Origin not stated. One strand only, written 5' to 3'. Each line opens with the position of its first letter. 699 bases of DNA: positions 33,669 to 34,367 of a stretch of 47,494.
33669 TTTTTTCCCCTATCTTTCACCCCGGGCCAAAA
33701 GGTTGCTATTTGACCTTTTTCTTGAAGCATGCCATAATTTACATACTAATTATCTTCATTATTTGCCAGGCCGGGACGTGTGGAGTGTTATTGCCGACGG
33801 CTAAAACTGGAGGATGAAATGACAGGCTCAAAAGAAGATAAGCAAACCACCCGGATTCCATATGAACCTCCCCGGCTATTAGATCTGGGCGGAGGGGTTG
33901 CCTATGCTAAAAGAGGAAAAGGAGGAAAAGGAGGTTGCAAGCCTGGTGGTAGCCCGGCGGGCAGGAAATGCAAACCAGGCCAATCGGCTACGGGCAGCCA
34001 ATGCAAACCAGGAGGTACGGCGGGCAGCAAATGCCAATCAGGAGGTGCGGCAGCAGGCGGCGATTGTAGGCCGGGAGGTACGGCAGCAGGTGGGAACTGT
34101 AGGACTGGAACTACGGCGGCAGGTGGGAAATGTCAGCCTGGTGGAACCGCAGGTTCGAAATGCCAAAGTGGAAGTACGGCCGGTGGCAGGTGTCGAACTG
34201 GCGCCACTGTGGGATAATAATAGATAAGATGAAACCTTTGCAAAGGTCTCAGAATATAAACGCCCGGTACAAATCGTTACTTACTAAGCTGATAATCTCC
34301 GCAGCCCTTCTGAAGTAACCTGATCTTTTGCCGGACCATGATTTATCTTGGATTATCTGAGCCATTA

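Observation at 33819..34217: Candidate precursor: lasso-type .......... leader fused to nine 10-11-residue Cys modules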

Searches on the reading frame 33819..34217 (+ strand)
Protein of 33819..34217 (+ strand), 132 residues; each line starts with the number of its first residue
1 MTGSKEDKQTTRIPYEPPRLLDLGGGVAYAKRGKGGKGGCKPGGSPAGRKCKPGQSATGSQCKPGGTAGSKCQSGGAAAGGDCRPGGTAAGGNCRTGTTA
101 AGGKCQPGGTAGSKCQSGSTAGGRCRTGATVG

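Call 6: search_protein_families(library=ncbifam, proteins=[window:33819-34217:+], max_evalue=0.01)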
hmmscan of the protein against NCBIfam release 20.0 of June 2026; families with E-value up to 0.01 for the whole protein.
window:33819-34217:+ (132 aa): 0 families

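Call 7: search_protein_families(library=pfam, proteins=[window:33819-34217:+], max_evalue=0.01)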
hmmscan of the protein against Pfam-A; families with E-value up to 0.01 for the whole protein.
window:33819-34217:+ (132 aa): 0 families

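Call 9: find_homologous_proteins(query=window:33819-34214:+, max_evalue=0.01)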
Query window:33819-34214:+ (132 aa): 32 proteins with E <= 0.01 among 316 candidates.
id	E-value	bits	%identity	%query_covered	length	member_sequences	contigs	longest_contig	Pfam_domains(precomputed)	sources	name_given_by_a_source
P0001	7.2e-24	102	55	92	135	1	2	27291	-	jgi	-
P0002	1.7e-23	101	55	89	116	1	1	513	-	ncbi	-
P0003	5.4e-22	96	58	77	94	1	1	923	-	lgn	-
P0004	4.3e-21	93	56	84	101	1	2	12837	-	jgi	jgi:hypothetical protein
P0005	1.3e-20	92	58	75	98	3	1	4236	-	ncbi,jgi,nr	ncbi:MAG: hypothetical protein JRF06_04205 [Deltaproteobacteria bacterium]|nr:hypothetical protein [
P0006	2.2e-20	91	51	84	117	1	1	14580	-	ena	-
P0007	7.3e-20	89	57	69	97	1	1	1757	-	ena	-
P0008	2.7e-19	87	50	86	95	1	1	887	-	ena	-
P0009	9.1e-19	86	57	74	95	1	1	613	-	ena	-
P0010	2.0e-18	85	55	75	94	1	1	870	-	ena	-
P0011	4.0e-18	84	50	86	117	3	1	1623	-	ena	-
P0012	5.3e-18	83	50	86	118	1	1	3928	-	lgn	-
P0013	1.3e-17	82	54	73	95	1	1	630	-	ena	-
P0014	1.4e-17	82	54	68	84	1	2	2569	-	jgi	jgi:hypothetical protein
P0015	5.6e-17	80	50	85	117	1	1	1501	-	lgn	-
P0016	2.0e-16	78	58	64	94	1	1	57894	-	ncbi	-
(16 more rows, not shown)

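Call 12: find_encoding_contigs(protein=P0016, flank=10000, max_places=2)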
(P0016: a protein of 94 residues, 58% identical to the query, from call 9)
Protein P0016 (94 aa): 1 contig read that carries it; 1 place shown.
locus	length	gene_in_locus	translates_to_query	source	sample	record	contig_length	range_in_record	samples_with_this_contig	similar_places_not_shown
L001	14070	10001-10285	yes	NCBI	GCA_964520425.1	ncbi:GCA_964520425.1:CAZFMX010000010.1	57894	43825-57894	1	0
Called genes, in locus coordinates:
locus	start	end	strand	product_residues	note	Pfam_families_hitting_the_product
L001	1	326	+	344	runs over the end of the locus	PF27840:ScmC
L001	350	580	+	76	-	-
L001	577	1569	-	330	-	-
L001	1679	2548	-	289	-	PF19156:DUF5838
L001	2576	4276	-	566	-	PF00664:ABC_membrane, PF00005:ABC_tran, PF02463:SMC_N (faint), PF13401:AAA_22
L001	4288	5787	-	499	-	PF14907:NTP_transf_5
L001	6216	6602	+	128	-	PF05402:PqqD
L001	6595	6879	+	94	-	PF05402:PqqD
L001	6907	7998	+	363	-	PF13353:Fer4_12 (weak), PF04055:Radical_SAM, PF13186:SPASM (weak)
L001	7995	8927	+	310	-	PF27840:ScmC (weak)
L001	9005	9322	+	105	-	-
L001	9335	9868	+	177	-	-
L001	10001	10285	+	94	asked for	-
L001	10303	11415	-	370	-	PF13353:Fer4_12 (weak), PF04055:Radical_SAM, PF13186:SPASM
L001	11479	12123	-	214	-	PF02517:Rce1-like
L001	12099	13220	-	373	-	-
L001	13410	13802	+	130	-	-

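Call 13: find_encoding_contigs(protein=P0001, flank=10000, max_places=2)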
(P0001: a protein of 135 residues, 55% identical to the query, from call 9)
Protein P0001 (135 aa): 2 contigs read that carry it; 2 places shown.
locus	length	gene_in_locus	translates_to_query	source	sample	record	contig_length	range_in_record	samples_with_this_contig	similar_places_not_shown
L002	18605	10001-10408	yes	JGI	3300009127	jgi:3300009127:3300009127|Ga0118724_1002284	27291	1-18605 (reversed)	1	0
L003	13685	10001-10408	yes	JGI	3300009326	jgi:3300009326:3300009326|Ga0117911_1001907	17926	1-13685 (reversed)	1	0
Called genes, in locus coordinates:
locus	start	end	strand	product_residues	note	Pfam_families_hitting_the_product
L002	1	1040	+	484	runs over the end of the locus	-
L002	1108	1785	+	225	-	PF08889:WbqC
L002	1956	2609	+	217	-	PF02585:PIG-L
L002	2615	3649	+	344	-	PF01041:DegT_DnrJ_EryC1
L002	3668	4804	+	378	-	PF00953:Glycos_transf_4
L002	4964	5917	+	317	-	PF05402:PqqD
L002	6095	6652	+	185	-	-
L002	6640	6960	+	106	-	PF05402:PqqD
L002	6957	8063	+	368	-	PF13353:Fer4_12 (weak), PF04055:Radical_SAM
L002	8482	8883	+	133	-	PF05402:PqqD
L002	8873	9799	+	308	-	PF27840:ScmC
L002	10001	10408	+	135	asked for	-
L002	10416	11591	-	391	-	PF14907:NTP_transf_5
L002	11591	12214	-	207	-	-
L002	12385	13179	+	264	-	-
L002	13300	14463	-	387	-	PF02771:Acyl-CoA_dh_N, PF02770:Acyl-CoA_dh_M, PF00441:Acyl-CoA_dh_1, PF22924:ACOX_C_alpha1, PF08028:Acyl-CoA_dh_2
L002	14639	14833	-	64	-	-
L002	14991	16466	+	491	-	PF02629:CoA_binding, PF13380:CoA_binding_2, PF13607:Succ_CoA_lig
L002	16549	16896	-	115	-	PF00037:Fer4 (weak), PF12797:Fer4_2 (weak), PF12837:Fer4_6 (weak), PF13237:Fer4_10, PF14697:Fer4_21 (weak), PF12838:Fer4_7, PF13187:Fer4_9, PF00037:Fer4 (weak), +2 more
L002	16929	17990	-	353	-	PF03599:CdhD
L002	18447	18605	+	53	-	?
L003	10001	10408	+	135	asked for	-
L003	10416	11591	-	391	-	PF14907:NTP_transf_5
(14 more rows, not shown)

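Call 17: find_related_loci(query=A1, collection=genome_contigs, flank=10000)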
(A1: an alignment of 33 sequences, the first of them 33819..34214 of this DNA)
Query A1 (132 aa) in genome_contigs; peptide patterns used: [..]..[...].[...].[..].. (x = any residue, [..] = any of these).
14 stretches matched a pattern; 7 encode a relative of the query (tblastn E <= 1e-3); 7 distinct loci.
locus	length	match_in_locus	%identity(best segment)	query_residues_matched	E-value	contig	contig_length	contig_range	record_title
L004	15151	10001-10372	52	1-128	6e-31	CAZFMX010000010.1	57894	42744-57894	MAG TPA_asm: uncultured Desulfobacteraceae bacterium isolate binchicken_co178_257 genome assembly, contig: NODE_968_leng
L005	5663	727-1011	54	1-113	1e-28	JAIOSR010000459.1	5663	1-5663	MAG: Desulfobacterales bacterium isolate SMBSF49 bin_33_k127_383536, whole genome shotgun sequence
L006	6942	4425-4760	50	1-119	4e-27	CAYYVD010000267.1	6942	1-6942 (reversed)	MAG TPA_asm: uncultured Desulfobacterales bacterium isolate SRP141376_co2_252 genome assembly, contig: NODE_18961_length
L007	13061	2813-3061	45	1-89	8e-18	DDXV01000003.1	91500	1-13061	MAG TPA_asm: Syntrophaceae bacterium UBA2251 UBA2251_contig_6166, whole genome shotgun sequence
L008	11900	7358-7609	31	4-119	1e-7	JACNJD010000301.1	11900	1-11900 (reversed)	MAG: Candidatus Desulfacyla euxinica NIOZ-UU_NODE_6765_length_11900_cov_43.6165, whole genome shotgun sequence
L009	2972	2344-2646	31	4-119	1e-5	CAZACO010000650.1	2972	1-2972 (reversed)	MAG TPA_asm: uncultured Desulfobacteraceae bacterium isolate binchicken_co129_686 genome assembly, contig: NODE_136037_l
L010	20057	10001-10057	53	5-23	1e-4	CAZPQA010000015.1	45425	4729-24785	MAG TPA_asm: uncultured Desulfobacteraceae bacterium isolate SRP167671_co4_58 genome assembly, contig: NODE_382_length_4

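Call 26: search_protein_representatives(alignment_id=A1)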
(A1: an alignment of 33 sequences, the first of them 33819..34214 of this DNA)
Query: 33 sequences, 95 profile positions. Proteins with E-value up to 0.001 (for the whole library): 674; up to 1e-10: 59; up to 1e-30: 0. The best 150 are listed.
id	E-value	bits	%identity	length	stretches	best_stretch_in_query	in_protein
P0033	1.0e-29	118.6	-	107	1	1-94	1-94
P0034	2.7e-29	117.2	-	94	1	1-93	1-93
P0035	8.6e-28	112.4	-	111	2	1-84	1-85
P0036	4.5e-27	110.1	-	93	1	1-93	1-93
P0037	1.3e-25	105.4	-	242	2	1-94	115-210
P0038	5.0e-24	100.3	-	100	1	1-94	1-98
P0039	7.2e-24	99.8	-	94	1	5-93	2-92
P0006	8.2e-24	99.6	-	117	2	4-93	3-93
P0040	1.4e-23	98.9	-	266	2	1-85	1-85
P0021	2.7e-23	98.0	-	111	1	1-92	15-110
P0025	1.6e-22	95.5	-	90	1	9-94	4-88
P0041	5.8e-22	93.7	-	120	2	1-93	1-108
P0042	5.6e-21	90.5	-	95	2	7-94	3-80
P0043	2.4e-20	88.5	-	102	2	10-64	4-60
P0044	6.0e-20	87.2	-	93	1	1-93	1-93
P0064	4.2e-15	71.7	-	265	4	42-92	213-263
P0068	1.5e-14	69.9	-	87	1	5-92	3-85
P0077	4.1e-12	62.1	-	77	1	11-83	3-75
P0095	2.6e-10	56.4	-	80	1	7-81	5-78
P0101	6.6e-10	55.0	-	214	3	12-84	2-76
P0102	8.6e-10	54.7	-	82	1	4-83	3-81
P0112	3.0e-09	52.9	-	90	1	10-93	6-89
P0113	4.0e-09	52.5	-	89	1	10-92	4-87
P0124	1.3e-08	50.9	-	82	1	11-91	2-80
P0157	7.8e-08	48.4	-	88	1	7-93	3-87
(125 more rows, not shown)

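Call 28: search_protein_families(library=ncbifam, proteins=[P0043, P0064, P0077, P0095, P0102, P0112, P0124, P0157, P0101, P0068], max_evalue=1)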
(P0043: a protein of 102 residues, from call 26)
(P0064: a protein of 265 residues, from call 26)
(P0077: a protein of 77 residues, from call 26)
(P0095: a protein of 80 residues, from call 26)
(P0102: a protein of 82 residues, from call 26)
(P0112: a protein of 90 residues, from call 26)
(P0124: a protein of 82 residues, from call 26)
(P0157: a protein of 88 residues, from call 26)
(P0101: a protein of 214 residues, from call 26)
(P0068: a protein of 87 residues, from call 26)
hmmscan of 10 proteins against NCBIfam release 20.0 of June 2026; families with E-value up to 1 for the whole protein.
P0043 (102 aa): 1 family
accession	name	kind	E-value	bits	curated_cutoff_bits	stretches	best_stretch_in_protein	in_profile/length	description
TIGR04252.1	SCM_precur_ScmA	equivalog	0.0013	18.9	35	1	9-60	1-49/49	SynChlorMet cassette protein ScmA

P0064 (265 aa): 0 families

P0077 (77 aa): 0 families

P0095 (80 aa): 0 families

P0102 (82 aa): 1 family
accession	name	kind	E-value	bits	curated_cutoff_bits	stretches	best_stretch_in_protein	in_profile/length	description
TIGR04252.1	SCM_precur_ScmA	equivalog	2.3e-05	24.5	35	1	14-62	1-49/49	SynChlorMet cassette protein ScmA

P0112 (90 aa): 0 families

P0124 (82 aa): 1 family
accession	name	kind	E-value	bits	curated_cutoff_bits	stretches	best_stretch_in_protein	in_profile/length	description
TIGR04252.1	SCM_precur_ScmA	equivalog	0.0016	18.7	35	1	6-53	1-47/49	SynChlorMet cassette protein ScmA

P0157 (88 aa): 1 family
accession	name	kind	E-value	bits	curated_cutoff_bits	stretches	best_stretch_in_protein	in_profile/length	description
TIGR04252.1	SCM_precur_ScmA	equivalog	0.18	12.1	35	0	40-68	18-48/49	SynChlorMet cassette protein ScmA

P0101 (214 aa): 0 families

P0068 (87 aa): 0 families

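Call 29: list_cluster_members(proteins=[P0043, P0064, P0077, P0095, P0102, P0112, P0124, P0157, P0101, P0068])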
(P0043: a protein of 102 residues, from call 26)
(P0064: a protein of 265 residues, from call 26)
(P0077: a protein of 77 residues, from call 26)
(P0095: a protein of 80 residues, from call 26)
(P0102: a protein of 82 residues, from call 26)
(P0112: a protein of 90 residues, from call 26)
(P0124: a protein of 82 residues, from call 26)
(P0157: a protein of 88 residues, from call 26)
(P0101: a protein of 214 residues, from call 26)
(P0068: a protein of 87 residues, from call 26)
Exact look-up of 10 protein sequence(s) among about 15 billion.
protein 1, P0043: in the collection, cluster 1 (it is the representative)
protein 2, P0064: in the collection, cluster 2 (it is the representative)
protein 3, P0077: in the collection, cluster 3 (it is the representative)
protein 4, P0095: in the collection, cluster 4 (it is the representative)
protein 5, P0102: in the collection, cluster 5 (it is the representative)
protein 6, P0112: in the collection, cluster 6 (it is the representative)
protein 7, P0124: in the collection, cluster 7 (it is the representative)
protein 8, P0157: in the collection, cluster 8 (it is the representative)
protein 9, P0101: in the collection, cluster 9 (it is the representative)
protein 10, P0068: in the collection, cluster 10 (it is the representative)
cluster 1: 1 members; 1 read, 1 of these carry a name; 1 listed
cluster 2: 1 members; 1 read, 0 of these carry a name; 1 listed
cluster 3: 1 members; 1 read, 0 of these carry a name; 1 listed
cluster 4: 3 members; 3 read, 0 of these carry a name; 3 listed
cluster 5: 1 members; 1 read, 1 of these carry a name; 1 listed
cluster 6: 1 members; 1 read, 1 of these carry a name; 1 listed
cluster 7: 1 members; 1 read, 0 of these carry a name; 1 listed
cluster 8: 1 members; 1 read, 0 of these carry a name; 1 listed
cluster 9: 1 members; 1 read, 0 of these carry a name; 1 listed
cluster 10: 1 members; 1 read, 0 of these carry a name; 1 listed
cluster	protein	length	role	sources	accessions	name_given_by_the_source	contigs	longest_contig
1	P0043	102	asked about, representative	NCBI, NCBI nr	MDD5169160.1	MAG: hypothetical protein PHN75_10105 [Syntrophales bacterium] | hypothetical protein [Syntrophales bacterium]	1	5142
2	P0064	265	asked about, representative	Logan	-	-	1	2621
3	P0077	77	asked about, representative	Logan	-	-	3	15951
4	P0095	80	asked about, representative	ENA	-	-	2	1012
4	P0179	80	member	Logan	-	-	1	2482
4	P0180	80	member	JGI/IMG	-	-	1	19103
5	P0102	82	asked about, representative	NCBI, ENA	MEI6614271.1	MAG: hypothetical protein WCL37_05190 [Chrysiogenales bacterium]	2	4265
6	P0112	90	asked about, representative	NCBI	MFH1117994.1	MAG: hypothetical protein V1792_29075 [Pseudomonadota bacterium]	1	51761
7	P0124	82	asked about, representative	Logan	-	-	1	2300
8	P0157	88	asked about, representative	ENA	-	-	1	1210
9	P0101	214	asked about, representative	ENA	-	-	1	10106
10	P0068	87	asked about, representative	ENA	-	-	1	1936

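Call 30: search_protein_families(library=ncbifam, alignment_id=A1, max_evalue=10)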
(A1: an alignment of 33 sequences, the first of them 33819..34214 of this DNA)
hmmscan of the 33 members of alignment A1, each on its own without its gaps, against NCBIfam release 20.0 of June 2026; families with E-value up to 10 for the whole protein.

A. member 1, window:33819-34214:+ (132 aa): 0 families

B. families by the number of members that match (of 33 scanned): 5 families
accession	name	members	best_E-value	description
TIGR04252.1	SCM_precur_ScmA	15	0.00019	SynChlorMet cassette protein ScmA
NF052523.2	TafF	2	8.5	TafF family fimbrial protein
NF006295.0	PRK08482.1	1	0.59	F0F1 ATP synthase subunit C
NF005406.0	PRK06958.1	1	4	single-stranded DNA-binding protein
NF008991.0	PRK12334.2-3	1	7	nucleoside triphosphate pyrophosphohydrolase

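Call 42: find_homologous_proteins(query=A2, max_evalue=0.001)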
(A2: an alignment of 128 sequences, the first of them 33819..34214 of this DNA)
Query A2 (128 sequences) (132 aa, profile of the alignment): 289 proteins with E <= 0.001 among 7035 candidates; the best 120 are listed.
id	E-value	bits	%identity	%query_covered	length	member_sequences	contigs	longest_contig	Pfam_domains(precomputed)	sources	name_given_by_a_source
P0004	5.3e-23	99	56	84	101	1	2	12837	-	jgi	jgi:hypothetical protein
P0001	1.3e-22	97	55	92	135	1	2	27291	-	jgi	-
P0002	2.2e-22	97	55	89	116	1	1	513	-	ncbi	-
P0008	4.1e-22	96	50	86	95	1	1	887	-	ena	-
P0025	6.1e-21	92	49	74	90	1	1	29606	-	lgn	-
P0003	3.6e-20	90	58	77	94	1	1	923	-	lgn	-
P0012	3.7e-20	90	50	86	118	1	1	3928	-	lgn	-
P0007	1.3e-19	88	57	69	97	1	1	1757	-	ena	-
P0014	3.0e-19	87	54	68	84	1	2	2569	-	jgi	jgi:hypothetical protein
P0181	6.6e-19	86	56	77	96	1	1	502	-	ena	-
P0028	8.8e-19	85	51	67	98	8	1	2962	-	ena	-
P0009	1.9e-18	84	57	74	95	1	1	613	-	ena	-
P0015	1.9e-18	84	50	85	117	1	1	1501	-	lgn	-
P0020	2.1e-18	84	56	60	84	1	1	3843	-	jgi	jgi:hypothetical protein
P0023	5.7e-18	83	52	58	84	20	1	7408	-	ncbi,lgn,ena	-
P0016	5.2e-15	73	58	64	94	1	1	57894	-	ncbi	-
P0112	7.2e-12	63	42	56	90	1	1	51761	-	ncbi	ncbi:MAG: hypothetical protein V1792_29075 [Pseudomonadota bacterium]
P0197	9.2e-12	63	32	86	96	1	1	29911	-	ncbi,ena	-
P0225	5.6e-10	57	37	52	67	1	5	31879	-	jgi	jgi:hypothetical protein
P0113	6.1e-10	57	39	41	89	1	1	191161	-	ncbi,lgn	-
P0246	3.4e-9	54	35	83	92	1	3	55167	-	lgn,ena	-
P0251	6.4e-9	53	32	64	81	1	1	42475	-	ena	-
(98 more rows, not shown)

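Call 43: find_encoding_contigs(protein=P0113, flank=8000, max_places=1)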
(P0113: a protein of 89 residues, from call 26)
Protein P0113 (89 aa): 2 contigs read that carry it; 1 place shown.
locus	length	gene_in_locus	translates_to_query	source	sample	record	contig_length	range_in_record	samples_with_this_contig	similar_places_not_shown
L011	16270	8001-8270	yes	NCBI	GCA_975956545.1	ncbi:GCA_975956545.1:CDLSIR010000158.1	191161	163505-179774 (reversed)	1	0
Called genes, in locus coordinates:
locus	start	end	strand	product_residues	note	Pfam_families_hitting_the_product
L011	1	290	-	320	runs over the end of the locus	PF03706:LPG_synthase_TM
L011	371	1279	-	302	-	PF00535:Glycos_transf_2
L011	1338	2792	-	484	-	PF02310:B12-binding, PF04055:Radical_SAM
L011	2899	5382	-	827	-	PF13424:TPR_12, PF13432:TPR_16, PF14559:TPR_19, PF00515:TPR_1, PF13414:TPR_11, PF13424:TPR_12, PF13432:TPR_16, PF14559:TPR_19, +43 more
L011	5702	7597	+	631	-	-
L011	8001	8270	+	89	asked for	-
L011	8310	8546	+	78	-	-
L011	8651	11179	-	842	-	-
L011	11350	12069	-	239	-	-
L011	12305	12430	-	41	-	-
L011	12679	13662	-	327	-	-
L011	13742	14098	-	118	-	-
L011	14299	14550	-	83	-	-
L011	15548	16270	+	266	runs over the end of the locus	PF09835:DUF2062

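Call 44: find_encoding_contigs(protein=P0112, flank=8000, max_places=1)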
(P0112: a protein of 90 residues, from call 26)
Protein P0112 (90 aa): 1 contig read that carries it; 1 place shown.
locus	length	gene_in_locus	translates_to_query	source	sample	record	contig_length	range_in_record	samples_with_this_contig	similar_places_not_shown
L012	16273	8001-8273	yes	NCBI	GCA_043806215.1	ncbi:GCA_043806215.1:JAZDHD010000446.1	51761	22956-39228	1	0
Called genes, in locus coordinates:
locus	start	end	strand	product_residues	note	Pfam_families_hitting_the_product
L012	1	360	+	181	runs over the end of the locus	PF02620:YceD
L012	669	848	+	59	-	PF01783:Ribosomal_L32p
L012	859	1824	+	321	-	PF00698:Acyl_transf_1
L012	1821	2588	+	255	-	PF00106:adh_short, PF08659:KR, PF13561:adh_short_C2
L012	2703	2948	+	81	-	PF00550:PP-binding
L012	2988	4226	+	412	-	PF00109:ketoacyl-synt, PF02801:Ketoacyl-synt_C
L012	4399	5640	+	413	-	PF00464:SHMT, PF00155:Aminotran_1_2 (weak)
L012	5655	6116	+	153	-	-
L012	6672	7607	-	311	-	PF02254:TrkA_N (faint), PF02558:ApbA, PF03807:F420_oxidored (weak), PF08546:ApbA_C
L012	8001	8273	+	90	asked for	-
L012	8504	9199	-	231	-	PF00005:ABC_tran, PF13304:AAA_21 (faint)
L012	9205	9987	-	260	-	PF02463:SMC_N (faint), PF00005:ABC_tran, PF13304:AAA_21 (faint), PF12399:BCA_ABC_TP_C (weak)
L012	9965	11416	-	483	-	PF02653:BPD_transp_2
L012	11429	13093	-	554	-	PF13646:HEAT_2 (faint), PF02653:BPD_transp_2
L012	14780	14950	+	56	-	-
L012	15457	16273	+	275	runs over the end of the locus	PF01774:UreD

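Call 45: find_encoding_contigs(protein=P0246, flank=8000, max_places=1)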
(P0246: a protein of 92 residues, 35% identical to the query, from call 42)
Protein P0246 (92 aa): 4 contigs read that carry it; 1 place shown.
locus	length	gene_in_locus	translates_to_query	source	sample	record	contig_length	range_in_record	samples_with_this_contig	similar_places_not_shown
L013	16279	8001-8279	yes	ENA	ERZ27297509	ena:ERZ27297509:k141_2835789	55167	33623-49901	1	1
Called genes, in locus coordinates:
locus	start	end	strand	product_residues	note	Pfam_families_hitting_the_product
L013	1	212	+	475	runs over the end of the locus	PF00773:RNB, PF18614:RNase_II_C_S1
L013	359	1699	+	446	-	PF02310:B12-binding, PF04055:Radical_SAM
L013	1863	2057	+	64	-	PF00989:PAS (weak), PF13188:PAS_8, PF13426:PAS_9 (weak)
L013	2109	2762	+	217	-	PF00989:PAS, PF13188:PAS_8, PF08448:PAS_4, PF13426:PAS_9, PF08447:PAS_3 (weak)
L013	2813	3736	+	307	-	PF01590:GAF (weak), PF13185:GAF_2, PF13487:HD_5, PF01966:HD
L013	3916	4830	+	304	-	PF00989:PAS (weak), PF13188:PAS_8, PF13426:PAS_9, PF00990:GGDEF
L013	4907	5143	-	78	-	-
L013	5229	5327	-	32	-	-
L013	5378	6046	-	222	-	PF13441:Gly-zipper_YMGG, PF13488:Gly-zipper_Omp, PF00691:OmpA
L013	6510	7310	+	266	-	PF04972:BON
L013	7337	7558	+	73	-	-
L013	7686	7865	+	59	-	PF05532:CsbD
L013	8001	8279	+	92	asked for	-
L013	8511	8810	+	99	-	PF05402:PqqD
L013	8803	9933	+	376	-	PF04055:Radical_SAM, PF13186:SPASM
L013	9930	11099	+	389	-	PF04055:Radical_SAM, PF13353:Fer4_12 (weak)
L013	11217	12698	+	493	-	PF27840:ScmC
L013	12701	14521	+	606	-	PF00664:ABC_membrane, PF00005:ABC_tran, PF13304:AAA_21 (faint)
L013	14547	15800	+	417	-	PF08241:Methyltransf_11, PF13649:Methyltransf_25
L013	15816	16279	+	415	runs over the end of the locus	PF14907:NTP_transf_5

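Call 46: find_encoding_contigs(protein=P0251, flank=8000, max_places=1)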
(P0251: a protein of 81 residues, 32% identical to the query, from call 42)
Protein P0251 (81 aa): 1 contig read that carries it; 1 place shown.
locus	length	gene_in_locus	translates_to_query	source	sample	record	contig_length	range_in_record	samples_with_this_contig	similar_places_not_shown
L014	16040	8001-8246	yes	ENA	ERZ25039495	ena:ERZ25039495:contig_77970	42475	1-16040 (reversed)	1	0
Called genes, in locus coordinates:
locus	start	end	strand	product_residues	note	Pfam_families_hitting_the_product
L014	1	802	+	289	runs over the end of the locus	PF13801:Metal_resist, PF07813:LTXXQ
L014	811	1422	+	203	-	PF04542:Sigma70_r2, PF08281:Sigma70_r4_2, PF04545:Sigma70_r4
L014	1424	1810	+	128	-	-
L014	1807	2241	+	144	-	-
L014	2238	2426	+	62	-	-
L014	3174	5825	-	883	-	PF13231:PMT_2 (weak), PF08450:SGL (faint), PF24684:Vgb_lyase (faint), PF17170:DUF5128 (faint), PF01436:NHL (weak)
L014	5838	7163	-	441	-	PF00070:Pyr_redox (faint), PF00890:FAD_binding_2 (weak), PF01266:DAO, PF01593:Amino_oxidase, PF03486:HI0933_like (faint), PF07992:Pyr_redox_2 (weak), PF12831:FAD_oxidored (weak), PF13450:NAD_binding_8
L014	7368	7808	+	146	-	PF03544:TonB_C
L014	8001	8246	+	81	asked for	-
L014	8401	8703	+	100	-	PF05402:PqqD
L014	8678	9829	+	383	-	PF04055:Radical_SAM, PF13186:SPASM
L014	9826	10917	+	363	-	PF04055:Radical_SAM, PF13353:Fer4_12 (weak)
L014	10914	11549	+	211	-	-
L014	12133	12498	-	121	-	-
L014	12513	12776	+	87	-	PF03544:TonB_C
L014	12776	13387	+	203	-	-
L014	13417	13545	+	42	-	-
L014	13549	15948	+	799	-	PF12704:MacB_PCD, PF02687:FtsX, PF12704:MacB_PCD, PF02687:FtsX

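Call 47: find_encoding_contigs(protein=P0225, flank=8000, max_places=1)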
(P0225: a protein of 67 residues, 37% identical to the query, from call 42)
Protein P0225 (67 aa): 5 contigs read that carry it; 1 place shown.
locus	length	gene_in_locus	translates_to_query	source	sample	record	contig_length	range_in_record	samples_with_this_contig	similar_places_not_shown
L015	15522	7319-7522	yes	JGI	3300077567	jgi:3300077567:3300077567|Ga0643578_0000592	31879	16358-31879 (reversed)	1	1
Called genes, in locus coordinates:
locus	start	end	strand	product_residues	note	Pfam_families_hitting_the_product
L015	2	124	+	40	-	?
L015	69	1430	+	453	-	PF01266:DAO (weak), PF12831:FAD_oxidored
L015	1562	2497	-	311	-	PF01937:ARMT1-like_dom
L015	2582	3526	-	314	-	PF04055:Radical_SAM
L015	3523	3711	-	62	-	PF01327:Pep_deformylase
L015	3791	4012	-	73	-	PF12838:Fer4_7 (weak), PF14697:Fer4_21 (weak), PF12797:Fer4_2 (weak), PF00037:Fer4, PF13237:Fer4_10, PF14697:Fer4_21, PF12838:Fer4_7, PF13187:Fer4_9, +6 more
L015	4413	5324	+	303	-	PF00781:DAGK_cat, PF01513:NAD_kinase (weak), PF19279:YegS_C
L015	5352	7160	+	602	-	PF00664:ABC_membrane, PF00005:ABC_tran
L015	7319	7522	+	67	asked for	-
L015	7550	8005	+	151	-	PF05402:PqqD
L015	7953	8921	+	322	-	PF04055:Radical_SAM, PF13186:SPASM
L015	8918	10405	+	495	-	PF27840:ScmC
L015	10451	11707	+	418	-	PF14907:NTP_transf_5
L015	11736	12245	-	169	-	PF18927:CrtO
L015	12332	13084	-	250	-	PF00881:Nitroreductase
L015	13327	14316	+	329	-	PF01145:Band_7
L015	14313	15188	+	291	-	PF01145:Band_7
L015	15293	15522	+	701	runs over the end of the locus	PF01120:Alpha_L_fucos, PF14871:GHL6, PF08532:Glyco_hydro_42M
